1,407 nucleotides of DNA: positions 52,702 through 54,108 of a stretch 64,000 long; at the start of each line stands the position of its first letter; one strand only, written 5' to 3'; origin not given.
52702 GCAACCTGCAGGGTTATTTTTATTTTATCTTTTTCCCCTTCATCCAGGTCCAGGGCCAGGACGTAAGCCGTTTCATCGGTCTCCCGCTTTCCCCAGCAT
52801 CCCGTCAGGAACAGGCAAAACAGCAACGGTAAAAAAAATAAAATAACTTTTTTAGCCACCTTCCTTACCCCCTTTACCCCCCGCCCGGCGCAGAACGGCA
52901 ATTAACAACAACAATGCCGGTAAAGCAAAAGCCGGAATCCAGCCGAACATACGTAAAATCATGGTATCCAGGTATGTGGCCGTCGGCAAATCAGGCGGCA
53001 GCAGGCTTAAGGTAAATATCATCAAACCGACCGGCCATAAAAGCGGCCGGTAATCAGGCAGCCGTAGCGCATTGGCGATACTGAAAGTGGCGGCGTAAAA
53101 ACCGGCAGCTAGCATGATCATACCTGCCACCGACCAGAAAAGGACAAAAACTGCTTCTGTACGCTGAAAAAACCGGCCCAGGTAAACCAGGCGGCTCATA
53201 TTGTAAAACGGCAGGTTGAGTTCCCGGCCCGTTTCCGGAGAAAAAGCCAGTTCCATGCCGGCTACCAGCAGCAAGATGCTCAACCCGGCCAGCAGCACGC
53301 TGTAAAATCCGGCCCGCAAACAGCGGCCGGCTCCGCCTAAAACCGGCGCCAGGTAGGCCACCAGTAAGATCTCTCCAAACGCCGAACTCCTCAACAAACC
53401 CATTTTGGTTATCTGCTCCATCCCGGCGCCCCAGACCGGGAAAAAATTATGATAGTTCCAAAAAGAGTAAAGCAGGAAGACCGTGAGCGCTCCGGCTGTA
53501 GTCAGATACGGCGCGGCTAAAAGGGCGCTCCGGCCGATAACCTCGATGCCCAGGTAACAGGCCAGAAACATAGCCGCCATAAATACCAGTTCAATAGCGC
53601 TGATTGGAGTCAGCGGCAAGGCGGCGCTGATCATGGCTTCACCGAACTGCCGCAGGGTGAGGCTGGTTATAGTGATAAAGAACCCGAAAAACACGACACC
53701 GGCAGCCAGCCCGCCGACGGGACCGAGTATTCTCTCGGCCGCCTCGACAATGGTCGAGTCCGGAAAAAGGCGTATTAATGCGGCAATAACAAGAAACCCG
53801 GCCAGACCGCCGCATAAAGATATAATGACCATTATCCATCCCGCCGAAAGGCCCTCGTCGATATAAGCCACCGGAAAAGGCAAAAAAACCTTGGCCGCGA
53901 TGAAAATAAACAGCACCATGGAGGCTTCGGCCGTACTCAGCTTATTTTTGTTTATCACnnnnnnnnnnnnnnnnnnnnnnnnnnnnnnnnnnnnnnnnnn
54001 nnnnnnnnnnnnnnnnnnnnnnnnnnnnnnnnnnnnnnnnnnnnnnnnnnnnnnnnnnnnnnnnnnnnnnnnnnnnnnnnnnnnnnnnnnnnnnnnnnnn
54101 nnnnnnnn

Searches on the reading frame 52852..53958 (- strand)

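Call 80: search_protein_families(library=pfam, proteins=[window:52852-53958:-], max_evalue=0.000001)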
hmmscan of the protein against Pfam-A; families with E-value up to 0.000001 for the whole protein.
window:52852-53958:- (368 aa): 1 family
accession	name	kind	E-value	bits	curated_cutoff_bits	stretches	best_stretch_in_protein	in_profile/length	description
PF03845.19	Spore_permease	-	2.2e-35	122.5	23.4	1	6-318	1-313/321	Spore germination protein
